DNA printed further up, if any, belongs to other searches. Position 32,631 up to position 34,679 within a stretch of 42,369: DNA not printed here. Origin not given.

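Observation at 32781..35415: Radical-SAM pair (SPASM/twitch-like + B12-binding) embedded in the selenocysteine/formate-dehydrogenase island and apparently co-transcribed with selB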

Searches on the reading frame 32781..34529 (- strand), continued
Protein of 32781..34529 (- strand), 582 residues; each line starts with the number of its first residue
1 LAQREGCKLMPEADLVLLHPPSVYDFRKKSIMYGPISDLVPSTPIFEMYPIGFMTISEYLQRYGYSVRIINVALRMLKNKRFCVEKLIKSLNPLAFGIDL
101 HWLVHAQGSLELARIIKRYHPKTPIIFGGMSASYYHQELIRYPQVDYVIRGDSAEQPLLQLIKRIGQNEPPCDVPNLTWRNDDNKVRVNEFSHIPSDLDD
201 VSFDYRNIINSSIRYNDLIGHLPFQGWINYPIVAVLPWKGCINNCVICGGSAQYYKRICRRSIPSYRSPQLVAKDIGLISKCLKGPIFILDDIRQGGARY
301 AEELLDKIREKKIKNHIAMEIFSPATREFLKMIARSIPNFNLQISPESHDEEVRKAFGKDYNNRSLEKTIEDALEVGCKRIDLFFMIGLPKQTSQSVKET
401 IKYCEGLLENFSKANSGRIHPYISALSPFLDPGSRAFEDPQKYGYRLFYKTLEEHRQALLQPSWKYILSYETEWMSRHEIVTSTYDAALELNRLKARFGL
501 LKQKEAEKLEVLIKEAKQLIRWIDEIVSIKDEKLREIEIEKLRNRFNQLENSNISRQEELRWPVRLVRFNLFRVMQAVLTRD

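Call 58: search_protein_families(library=pfam, proteins=[L037:3230-4303:+, L037:5244-6293:+, L037:11960-12874:-, L044:8970-9872:+, L044:3132-3896:+, L044:4001-4480:+, L044:4898-5302:+, L044:11802-13109:-, L032:2-457:+, L037:1824-3233:+], max_evalue=0.0001)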
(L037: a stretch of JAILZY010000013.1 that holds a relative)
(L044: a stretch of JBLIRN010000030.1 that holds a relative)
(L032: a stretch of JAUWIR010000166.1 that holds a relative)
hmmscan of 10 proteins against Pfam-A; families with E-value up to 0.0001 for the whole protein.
L037:3230-4303:+ (357 aa): 2 families
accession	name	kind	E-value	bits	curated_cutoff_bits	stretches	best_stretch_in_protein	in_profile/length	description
PF00814.31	TsaD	-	1.3e-95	320.5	24.8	1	26-326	1-263/264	tRNA N6-adenosine threonylcarbamoyltransferase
PF22521.2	HypF_C_2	-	5.9e-07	30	27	1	251-321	165-235/241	Carbamoyltransferase, Kae1-like Domain, second subdomain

L037:5244-6293:+ (349 aa): 7 families
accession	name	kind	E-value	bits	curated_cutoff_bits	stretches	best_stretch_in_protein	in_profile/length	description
PF00158.32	Sigma54_activat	-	2.4e-69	232.8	20.2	1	18-184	1-167/168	Sigma-54 interaction domain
PF25601.1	AAA_lid_14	-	6.1e-28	96.9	27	1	190-268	1-79/87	AAA+ ATPase lid domain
PF14532.12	Sigma54_activ_2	-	2.1e-18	67.3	25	1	19-189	1-138/138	Sigma-54 interaction domain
PF02954.25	HTH_8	-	2.9e-11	43.3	22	1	299-334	6-41/42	Bacterial regulatory protein, Fis family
PF07728.20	AAA_5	-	7.7e-07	29.6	22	1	42-160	2-123/139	AAA domain (dynein-related subfamily)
PF13191.12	AAA_16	-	8.2e-06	26.9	32.6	1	19-134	3-120/167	AAA ATPase domain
PF00004.35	AAA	-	1.3e-05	26.1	21.2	1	42-161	1-111/131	ATPase family associated with various cellular activities (AAA)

L037:11960-12874:- (304 aa): 0 families

L044:8970-9872:+ (300 aa): 2 families
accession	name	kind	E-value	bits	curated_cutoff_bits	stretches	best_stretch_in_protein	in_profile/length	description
PF03466.25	LysR_substrate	-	5.9e-49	166.7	28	1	88-294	3-206/209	LysR substrate binding domain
PF00126.33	HTH_1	-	1.6e-18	66.8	26.6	1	3-61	1-59/60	Bacterial regulatory helix-turn-helix protein, lysR family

L044:3132-3896:+ (254 aa): 2 families
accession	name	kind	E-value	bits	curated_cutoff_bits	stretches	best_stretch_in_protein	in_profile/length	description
PF01656.29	CbiA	-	3e-05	24.4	25.4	1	4-220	1-117/125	CobQ/CobB/MinD/ParA nucleotide binding domain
PF13614.12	AAA_31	-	7e-05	23.3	27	1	4-168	4-157/177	AAA domain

L044:4001-4480:+ (159 aa): 1 family
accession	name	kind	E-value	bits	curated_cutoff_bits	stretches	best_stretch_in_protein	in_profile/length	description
PF14489.11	QueF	-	4e-17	62.6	27.3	1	80-152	3-75/81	QueF-like protein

L044:4898-5302:+ (134 aa): 4 families
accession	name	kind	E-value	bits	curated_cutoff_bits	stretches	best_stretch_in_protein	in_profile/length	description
PF01909.29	NTP_transf_2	-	4.1e-11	43.6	21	1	46-130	2-90/93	Nucleotidyltransferase domain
PF18765.7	Polbeta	-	3e-10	40.6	26.9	1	49-130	4-85/93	Polymerase beta, Nucleotidyltransferase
PF18144.7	SMODS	-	3.7e-05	24.5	26.5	1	15-86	5-76/164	Second Messenger Oligonucleotide or Dinucleotide Synthetase domain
PF22600.2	MTPAP-like_central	-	6.8e-05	23.4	27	1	32-90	13-70/139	Poly(A) RNA polymerase, mitochondrial-like, central palm domain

L044:11802-13109:- (435 aa): 6 families
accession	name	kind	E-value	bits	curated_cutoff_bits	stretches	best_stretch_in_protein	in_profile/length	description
PF14537.11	Cytochrom_c3_2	-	1.4e-11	45.1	25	1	62-180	1-79/79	Cytochrome c3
PF14522.11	Cytochrome_C7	-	6.2e-11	42.4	24.8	0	34-109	10-67/67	Cytochrome c7 and related cytochrome c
PF09699.15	Paired_CXXCH_1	-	4.4e-10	39.5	20.6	0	220-251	7-40/41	Doubled CXXCH motif (Paired_CXXCH_1)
PF22113.1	Mtrc-MtrF_II-IV_dom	-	1.9e-07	31.2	30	0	31-182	22-166/176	Outer membrane cytochrome MtrC/MtrF-like, domains II/IV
PF02085.21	Cytochrom_CIII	-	4.3e-07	30.6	22.9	0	221-300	32-101/101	Class III cytochrome C family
PF22678.1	Cytochrom_c_NrfB-like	-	1.4e-05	25.9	27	0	30-75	26-66/89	Cytochrome c-type protein NrfB-like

L032:2-457:+ (151 aa): 1 family
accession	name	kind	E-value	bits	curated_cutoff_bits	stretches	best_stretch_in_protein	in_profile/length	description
PF09107.17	SelB-wing_3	-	4.1e-16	58.7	23.2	1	102-147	2-47/47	Elongation factor SelB, winged helix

L037:1824-3233:+ (469 aa): 1 family
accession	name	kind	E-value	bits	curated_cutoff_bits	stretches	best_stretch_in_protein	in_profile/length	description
PF04748.18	Polysacc_deac_2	-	1.9e-72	243.3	27.5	1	255-468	1-212/212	Divergent polysaccharide deacetylase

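Call 65: find_homologous_proteins(query=L066:10001-11665:+, max_evalue=1e-20)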
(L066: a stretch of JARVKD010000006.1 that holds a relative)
Query L066:10001-11665:+ (554 aa): 4316 proteins with E <= 1e-20 among 8000 candidates; the best 120 are listed.
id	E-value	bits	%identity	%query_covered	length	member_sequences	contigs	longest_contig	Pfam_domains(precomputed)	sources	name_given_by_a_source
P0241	0.0e+0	1290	100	100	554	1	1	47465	PF04055.28,PF02310.25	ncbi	-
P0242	0.0e+0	1226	94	100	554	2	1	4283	PF04055.28,PF02310.25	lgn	-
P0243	0.0e+0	1216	94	100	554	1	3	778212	PF04055.28,PF02310.25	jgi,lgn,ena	-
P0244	0.0e+0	1113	85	100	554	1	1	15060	PF04055.28,PF02310.25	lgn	-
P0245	0.0e+0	1104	85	100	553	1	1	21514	PF04055.28,PF02310.25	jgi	jgi:B12-binding domain/radical SAM domain protein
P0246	0.0e+0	1103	85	100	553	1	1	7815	PF04055.28,PF02310.25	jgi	jgi:B12-binding domain/radical SAM domain protein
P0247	0.0e+0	1102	85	100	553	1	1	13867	PF04055.28,PF02310.25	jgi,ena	jgi:B12-binding domain/radical SAM domain protein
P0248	0.0e+0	1098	84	100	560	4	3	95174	PF04055.28,PF02310.25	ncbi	ncbi:MAG: TIGR04190 family B12-binding domain/radical SAM domain protein [Nitrososphaerales archaeon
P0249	0.0e+0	1091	100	84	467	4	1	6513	PF04055.28,PF02310.25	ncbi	ncbi:MAG: TIGR04190 family B12-binding domain/radical SAM domain protein, partial [Nitrososphaerales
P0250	0.0e+0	1056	81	100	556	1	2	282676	PF04055.28,PF02310.25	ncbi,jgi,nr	ncbi:MAG: TIGR04190 family B12-binding domain/radical SAM domain protein [archaeon]|nr:TIGR04190 fam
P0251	0.0e+0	1031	100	80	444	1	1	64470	PF04055.28,PF02310.25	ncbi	ncbi:MAG: TIGR04190 family B12-binding domain/radical SAM domain protein, partial [Nitrososphaerales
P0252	0.0e+0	1028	77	100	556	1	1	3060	PF04055.28,PF02310.25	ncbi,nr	ncbi:MAG: TIGR04190 family B12-binding domain/radical SAM domain protein [archaeon]|nr:TIGR04190 fam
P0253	0.0e+0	1024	78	100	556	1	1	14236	PF04055.28,PF02310.25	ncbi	ncbi:MAG: TIGR04190 family B12-binding domain/radical SAM domain protein [Nitrososphaerales archaeon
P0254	8.6e-278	940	71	100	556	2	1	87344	PF04055.28,PF02310.25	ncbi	ncbi:MAG: TIGR04190 family B12-binding domain/radical SAM domain protein [Nitrososphaerales archaeon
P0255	5.8e-277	938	71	100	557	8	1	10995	PF04055.28,PF02310.25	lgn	-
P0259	1.7e-218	745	57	99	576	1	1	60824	PF04055.28,PF02310.25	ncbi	-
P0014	5.6e-202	690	52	100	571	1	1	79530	PF04055.28,PF02310.25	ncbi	ncbi:TIGR04190 family B12-binding domain/radical SAM domain protein [Candidatus Latescibacterota bac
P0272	6.8e-201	687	54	99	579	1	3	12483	PF04055.28,PF02310.25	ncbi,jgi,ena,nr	ncbi:TIGR04190 family B12-binding domain/radical SAM domain protein [Candidatus Bathyarchaeota archa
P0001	2.5e-198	678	53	100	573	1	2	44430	PF04055.28,PF02310.25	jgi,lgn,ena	-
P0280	2.0e-197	675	52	99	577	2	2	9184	PF04055.28,PF02310.25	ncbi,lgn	ncbi:MAG: TIGR04190 family B12-binding domain/radical SAM domain protein [Candidatus Geothermarchaea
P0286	1.7e-196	672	52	99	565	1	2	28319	PF04055.28,PF02310.25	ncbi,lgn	ncbi:MAG: TIGR04190 family B12-binding domain/radical SAM domain protein [Candidatus Hydrothermarcha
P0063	3.2e-196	671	52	99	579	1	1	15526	PF04055.28,PF02310.25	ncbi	ncbi:TIGR04190 family B12-binding domain/radical SAM domain protein [Spirochaetota bacterium]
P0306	1.2e-193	663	53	99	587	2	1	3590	PF04055.28,PF02310.25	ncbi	ncbi:MAG: TIGR04190 family B12-binding domain/radical SAM domain protein [Anaerolineae bacterium]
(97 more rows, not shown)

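Call 66: find_encoding_contigs(protein=P0250, flank=7000, max_places=1)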
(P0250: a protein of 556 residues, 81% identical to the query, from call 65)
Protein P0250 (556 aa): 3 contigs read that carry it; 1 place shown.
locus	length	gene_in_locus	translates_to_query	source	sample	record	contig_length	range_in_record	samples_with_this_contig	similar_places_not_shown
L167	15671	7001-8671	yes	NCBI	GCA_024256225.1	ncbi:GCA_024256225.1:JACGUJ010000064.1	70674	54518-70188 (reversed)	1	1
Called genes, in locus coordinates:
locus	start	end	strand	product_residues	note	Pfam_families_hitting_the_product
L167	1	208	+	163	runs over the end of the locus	PF01870:Hjc (weak)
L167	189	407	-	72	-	-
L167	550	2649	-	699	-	-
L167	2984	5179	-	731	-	PF02359:CDC48_N, PF02933:CDC48_2, PF00004:AAA, PF05496:RuvB_N, PF17862:AAA_lid_3, PF00004:AAA, PF23902:AAA_lid_PRS2_C (weak), PF17862:AAA_lid_3, +22 more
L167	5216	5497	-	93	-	PF00736:EF1_GNE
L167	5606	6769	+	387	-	PF01266:DAO (faint), PF01494:FAD_binding_3 (faint), PF04820:Trp_halogenase (faint), PF05834:Lycopene_cycl (faint)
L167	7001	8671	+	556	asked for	PF02310:B12-binding, PF04055:Radical_SAM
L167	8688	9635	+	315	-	PF01656:CbiA (weak), PF02374:ArsA_ATPase, PF10609:ParA (faint), PF13614:AAA_31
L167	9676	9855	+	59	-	PF07754:Ribosomal_aS21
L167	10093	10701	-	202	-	-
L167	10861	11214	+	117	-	PF01844:HNH, PF13391:HNH_2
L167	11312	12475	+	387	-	PF27126:NmeDI_C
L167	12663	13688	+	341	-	PF00752:XPG_N, PF01367:5_3_exonuc (faint), PF00867:XPG_I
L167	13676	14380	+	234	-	PF01135:PCMT, PF13847:Methyltransf_31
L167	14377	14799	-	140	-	PF04027:DUF371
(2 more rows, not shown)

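Call 67: find_encoding_contigs(protein=P0286, flank=7000, max_places=1)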
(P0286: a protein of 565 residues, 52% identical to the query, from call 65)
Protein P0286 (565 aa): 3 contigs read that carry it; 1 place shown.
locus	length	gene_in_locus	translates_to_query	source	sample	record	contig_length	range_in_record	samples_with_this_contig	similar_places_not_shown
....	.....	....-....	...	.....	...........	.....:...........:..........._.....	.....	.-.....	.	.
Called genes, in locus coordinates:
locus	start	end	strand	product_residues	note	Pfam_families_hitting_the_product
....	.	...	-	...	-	?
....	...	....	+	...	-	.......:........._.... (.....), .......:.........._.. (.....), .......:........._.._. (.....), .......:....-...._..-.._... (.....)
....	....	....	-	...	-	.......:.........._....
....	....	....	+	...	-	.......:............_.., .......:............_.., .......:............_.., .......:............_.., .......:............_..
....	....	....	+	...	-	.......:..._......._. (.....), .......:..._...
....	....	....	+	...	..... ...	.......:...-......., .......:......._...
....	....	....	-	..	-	-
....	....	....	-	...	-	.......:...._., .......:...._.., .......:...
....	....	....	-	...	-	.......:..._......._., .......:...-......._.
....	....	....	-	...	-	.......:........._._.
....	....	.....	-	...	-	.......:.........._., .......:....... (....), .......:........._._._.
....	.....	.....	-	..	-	-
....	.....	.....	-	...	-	-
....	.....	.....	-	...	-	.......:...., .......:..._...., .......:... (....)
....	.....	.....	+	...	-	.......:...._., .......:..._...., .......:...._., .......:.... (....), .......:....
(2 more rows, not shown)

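Call 68: find_encoding_contigs(protein=P0259, flank=7000, max_places=1)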
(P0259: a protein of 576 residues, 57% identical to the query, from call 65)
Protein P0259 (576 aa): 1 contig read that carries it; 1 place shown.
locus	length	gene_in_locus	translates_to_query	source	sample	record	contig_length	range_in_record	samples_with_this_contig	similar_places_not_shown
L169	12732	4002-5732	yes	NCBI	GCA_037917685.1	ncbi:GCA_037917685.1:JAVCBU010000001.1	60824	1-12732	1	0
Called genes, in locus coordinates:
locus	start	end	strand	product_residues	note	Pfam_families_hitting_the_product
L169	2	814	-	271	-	?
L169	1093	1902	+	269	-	PF00795:CN_hydrolase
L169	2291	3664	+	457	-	PF00390:malic, PF03949:Malic_M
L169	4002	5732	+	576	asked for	PF02310:B12-binding, PF04055:Radical_SAM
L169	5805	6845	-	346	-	PF00348:polyprenyl_synt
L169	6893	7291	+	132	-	PF00507:Oxidored_q4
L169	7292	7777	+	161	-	PF01058:Oxidored_q6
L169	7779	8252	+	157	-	PF00329:Complex1_30kDa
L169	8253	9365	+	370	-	PF00374:NiFeSe_Hases, PF00346:Complex1_49kDa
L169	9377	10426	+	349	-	PF00146:NADHdh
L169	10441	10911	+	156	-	PF13534:Fer4_17 (faint), PF00037:Fer4, PF12797:Fer4_2 (weak), PF13237:Fer4_10 (faint), PF14697:Fer4_21, PF12838:Fer4_7, PF13187:Fer4_9 (weak), PF00037:Fer4 (weak), +2 more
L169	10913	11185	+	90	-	PF13244:MbhD (weak), PF00499:Oxidored_q3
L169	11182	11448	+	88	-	-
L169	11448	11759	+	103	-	PF00420:Oxidored_q2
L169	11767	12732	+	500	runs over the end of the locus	PF00361:Proton_antipo_M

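Call 71: predict_structure(alignment_id=A1)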
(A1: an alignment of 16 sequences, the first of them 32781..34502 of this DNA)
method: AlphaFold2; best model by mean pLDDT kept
length: 573 residues; sequences in the alignment: 16
mean_pLDDT: 75.5   pTM: 0.80
mean pLDDT of the five models: 75.5, 74.0, 71.6, 69.1, 57.0
residues with pLDDT >= 90: 129; 70-90: 257; 50-70: 119; < 50: 68
segments of 3 or more residues with pLDDT < 50: 1-7, 11-40, 88-97, 539-552
pLDDT, mean of each block of 10 residues (from residue 1): 46 37 38 37 65 76 64 76 60 43 82 80 72 87 78 88 90 88 80 65 65 54 71 55 57 77 88 80 86 96 90 91 94 89 86 94 93 89 95 95 77 76 74 89 76 74 93 90 91 84 82 85 88 64 38 56 72 63
secondary structure, 60 per line:
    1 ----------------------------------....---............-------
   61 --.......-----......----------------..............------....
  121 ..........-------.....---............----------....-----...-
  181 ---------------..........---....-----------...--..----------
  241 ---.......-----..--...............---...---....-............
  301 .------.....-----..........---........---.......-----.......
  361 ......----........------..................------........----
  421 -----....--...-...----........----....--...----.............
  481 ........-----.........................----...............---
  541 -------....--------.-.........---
elements in order: H35-38 H42-53 H63-69 H75-80 H97-110 E117-120 H121-130 E138-142 H146-157 E168-171 E177-179 H196-205 H209-212 E224-226 H244-250 H260-273 E278-280 H284-287 H289-301 E308-312 H318-327 E331-338 H342-348 H354-366 E371-378 H385-402 E409-416 H426-429 E436-438 H443-450 H455-458 E461-463 H468-488 H494-518 H523-537 H548-551 H562-570
